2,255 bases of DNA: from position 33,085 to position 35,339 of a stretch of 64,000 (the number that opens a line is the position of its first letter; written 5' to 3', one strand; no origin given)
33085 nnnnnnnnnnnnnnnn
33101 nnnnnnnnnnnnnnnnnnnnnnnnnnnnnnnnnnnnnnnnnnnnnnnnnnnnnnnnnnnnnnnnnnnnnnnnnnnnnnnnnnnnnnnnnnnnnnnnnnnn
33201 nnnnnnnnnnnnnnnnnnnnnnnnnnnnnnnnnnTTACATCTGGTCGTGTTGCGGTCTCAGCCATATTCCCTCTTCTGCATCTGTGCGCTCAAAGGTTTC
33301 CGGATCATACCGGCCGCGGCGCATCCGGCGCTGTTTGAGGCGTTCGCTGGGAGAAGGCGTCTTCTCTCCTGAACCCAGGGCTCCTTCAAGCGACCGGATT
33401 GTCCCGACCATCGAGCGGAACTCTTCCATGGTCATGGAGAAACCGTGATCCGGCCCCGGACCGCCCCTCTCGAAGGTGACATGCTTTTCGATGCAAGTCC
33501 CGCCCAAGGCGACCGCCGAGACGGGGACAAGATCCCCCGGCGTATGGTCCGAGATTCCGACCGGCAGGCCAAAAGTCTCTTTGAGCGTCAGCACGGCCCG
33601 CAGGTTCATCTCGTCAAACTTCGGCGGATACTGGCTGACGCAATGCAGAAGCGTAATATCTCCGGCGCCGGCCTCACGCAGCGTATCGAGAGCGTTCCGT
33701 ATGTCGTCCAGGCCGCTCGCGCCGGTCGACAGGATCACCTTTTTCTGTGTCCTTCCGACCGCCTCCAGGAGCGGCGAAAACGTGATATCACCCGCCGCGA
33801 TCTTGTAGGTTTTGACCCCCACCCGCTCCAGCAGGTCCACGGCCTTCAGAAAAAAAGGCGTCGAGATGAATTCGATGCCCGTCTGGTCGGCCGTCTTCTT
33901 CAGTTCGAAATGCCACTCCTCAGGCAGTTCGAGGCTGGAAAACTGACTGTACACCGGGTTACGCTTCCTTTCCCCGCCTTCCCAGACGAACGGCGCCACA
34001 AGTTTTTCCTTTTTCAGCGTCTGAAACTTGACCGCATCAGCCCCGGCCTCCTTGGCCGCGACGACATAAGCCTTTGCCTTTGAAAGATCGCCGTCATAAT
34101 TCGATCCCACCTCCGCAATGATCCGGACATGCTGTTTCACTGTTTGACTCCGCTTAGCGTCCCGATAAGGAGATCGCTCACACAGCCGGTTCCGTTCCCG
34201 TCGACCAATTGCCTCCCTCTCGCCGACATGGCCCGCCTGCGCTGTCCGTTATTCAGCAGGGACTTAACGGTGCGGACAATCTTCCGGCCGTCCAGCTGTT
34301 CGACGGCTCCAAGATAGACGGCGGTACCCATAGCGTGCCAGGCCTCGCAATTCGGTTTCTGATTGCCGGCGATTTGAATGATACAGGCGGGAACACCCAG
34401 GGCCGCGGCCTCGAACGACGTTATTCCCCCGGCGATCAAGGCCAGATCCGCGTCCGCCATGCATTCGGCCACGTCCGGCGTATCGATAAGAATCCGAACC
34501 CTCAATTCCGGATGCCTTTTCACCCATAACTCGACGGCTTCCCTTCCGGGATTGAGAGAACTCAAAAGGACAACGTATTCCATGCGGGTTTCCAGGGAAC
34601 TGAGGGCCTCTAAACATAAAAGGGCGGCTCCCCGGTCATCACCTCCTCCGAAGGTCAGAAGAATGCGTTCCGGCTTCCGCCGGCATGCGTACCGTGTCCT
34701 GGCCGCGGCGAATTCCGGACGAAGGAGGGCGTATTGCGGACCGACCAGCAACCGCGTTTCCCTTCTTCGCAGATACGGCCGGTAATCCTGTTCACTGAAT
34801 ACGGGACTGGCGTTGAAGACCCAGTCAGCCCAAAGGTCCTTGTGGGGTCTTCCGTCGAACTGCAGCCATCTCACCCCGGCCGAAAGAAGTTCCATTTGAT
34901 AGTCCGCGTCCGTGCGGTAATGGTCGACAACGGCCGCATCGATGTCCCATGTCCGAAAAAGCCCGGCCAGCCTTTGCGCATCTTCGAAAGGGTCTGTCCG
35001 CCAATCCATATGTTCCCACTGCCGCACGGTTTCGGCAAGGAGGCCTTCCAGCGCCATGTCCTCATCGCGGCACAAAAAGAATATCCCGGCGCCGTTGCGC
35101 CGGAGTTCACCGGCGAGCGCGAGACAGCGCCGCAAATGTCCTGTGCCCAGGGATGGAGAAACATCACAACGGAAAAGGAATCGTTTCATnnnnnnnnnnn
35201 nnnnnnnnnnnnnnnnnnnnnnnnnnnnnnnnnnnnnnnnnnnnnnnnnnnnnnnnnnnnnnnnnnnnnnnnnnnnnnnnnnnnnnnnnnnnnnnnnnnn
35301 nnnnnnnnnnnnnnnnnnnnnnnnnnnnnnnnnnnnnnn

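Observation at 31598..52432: Pseudaminic-acid-type pathway with an embedded ACP / KAS-III / LpxD-like acylation module and unusual tailoring enzymes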

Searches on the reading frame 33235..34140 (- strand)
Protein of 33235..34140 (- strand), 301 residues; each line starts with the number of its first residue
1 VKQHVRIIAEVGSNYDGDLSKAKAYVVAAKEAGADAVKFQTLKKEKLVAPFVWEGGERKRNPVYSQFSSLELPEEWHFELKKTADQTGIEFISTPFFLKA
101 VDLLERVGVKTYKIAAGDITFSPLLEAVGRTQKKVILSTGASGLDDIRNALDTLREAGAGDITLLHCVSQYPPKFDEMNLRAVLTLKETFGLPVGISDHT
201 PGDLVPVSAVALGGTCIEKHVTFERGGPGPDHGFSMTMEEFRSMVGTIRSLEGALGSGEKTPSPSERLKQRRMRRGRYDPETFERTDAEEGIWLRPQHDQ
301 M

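Call 5: search_protein_families(library=pfam, proteins=[window:33235-34140:-], max_evalue=0.001)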
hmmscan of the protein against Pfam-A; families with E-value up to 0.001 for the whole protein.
window:33235-34140:- (301 aa): 1 family
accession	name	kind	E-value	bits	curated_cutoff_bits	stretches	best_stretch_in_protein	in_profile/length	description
PF03102.20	NeuB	-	3.9e-81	272.5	22.1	1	26-260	2-241/241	NeuB family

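Call 7: search_protein_families(library=ncbifam, proteins=[window:33235-34140:-], max_evalue=0.00001)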
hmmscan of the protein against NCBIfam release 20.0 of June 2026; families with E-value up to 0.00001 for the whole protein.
window:33235-34140:- (301 aa): 2 families
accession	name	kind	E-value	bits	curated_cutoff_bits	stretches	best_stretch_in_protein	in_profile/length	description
TIGR03569.1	NeuB_NnaB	equivalog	6.2e-86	288.4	399.65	1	6-272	2-275/329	N-acetylneuraminate synthase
TIGR03586.1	PseI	equivalog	3.4e-74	250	340.25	1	6-278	3-279/327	pseudaminic acid synthase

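Call 76: search_solved_structures(query=window:33235-34140:-, max_evalue=0.00001, show_alignments=2)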
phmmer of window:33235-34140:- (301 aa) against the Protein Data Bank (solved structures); distinct sequences matched with E-value up to 0.00001: 8.
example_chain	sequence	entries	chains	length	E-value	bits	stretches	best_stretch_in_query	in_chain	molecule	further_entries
8h2c_A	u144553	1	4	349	1.1e-48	169.6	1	4-285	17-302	Pseudaminic acid synthase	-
1vli_A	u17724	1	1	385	1.1e-43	153.2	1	5-268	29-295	Spore coat polysaccharide biosynthesis protein spsE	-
1xuu_A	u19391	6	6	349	2.7e-37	132.1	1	6-260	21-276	polysialic acid capsule biosynthesis protein SiaC | N-acetylneuraminate synthase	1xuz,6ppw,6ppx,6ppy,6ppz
4ipi_A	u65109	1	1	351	2.8e-37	132.1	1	6-260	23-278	Polysialic acid capsule biosynthesis protein SiaC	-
4ipj_A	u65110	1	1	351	2.8e-37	132.1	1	6-260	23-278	Polysialic acid capsule biosynthesis protein SiaC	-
2wqp_A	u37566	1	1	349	6.5e-36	127.6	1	6-260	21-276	POLYSIALIC ACID CAPSULE BIOSYNTHESIS PROTEIN SIAC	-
6ncs_A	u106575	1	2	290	3.5e-35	125.2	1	5-268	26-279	N-acetylneuraminic acid (Sialic acid) synthetase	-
3g8r_A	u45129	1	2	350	2.3e-26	96.2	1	10-278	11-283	Probable spore coat polysaccharide biosynthesis protein E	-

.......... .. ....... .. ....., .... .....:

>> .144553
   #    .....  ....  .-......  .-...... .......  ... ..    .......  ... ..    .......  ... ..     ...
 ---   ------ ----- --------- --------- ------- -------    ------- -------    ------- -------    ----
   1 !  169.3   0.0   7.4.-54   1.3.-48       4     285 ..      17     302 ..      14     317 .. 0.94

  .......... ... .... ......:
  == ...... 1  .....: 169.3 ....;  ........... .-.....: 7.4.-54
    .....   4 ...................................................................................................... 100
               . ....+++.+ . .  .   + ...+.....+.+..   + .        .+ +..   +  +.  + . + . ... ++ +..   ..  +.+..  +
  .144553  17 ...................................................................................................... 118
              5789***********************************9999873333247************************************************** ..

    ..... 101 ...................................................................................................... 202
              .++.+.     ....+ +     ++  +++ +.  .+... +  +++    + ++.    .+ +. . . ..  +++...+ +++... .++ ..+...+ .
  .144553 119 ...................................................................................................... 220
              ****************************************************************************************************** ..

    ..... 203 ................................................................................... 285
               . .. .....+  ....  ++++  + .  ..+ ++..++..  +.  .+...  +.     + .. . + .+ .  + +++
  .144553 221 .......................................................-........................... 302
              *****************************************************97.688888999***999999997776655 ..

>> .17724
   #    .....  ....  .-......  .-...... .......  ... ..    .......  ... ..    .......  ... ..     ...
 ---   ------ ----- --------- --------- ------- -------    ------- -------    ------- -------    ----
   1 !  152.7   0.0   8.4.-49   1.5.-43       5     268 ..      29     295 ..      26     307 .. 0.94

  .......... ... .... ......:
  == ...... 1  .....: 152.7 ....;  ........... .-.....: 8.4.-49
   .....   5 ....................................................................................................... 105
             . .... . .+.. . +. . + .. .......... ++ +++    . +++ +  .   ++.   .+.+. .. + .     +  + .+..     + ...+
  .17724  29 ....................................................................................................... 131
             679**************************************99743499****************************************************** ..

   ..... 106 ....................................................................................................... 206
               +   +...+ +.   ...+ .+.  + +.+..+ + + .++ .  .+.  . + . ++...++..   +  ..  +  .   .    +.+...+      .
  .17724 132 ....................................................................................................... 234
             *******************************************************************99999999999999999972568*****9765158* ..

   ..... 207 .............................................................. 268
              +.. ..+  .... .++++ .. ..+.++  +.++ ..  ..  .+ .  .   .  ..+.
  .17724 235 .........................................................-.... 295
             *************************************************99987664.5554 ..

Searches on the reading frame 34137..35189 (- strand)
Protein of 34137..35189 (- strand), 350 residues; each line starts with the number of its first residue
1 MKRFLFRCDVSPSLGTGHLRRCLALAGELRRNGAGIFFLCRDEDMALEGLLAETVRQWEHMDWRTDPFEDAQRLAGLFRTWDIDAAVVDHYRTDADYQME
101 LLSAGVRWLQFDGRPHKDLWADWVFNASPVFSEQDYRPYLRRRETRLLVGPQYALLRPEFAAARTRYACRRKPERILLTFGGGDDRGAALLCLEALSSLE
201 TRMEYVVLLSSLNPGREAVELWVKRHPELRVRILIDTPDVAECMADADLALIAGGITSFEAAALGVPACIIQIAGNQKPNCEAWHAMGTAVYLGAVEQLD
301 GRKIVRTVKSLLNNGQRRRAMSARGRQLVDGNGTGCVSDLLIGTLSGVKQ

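Call 5: search_protein_families(library=pfam, proteins=[window:34137-35189:-], max_evalue=0.001)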
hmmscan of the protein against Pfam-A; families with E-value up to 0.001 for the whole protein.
window:34137-35189:- (350 aa): 1 family
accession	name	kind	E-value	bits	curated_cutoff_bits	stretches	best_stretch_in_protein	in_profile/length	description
PF02684.21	LpxB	-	0.0007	19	22.6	1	195-270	210-285/374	Lipid-A-disaccharide synthetase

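Call 7: search_protein_families(library=ncbifam, proteins=[window:34137-35189:-], max_evalue=0.00001)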
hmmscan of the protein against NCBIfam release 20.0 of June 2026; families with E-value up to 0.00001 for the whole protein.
window:34137-35189:- (350 aa): 2 families
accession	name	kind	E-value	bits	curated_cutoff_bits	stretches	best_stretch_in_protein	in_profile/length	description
TIGR03590.1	PseG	equivalog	3.1e-54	184.5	153.55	1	3-281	2-277/280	UDP-2,4-diacetamido-2,4,6-trideoxy-beta-L-altropyranose hydrolase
TIGR01133.1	murG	equivalog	1.3e-08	34.3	250.25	1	143-338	153-350/353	undecaprenyldiphospho-muramoylpentapeptide beta-N-acetylglucosaminyltransferase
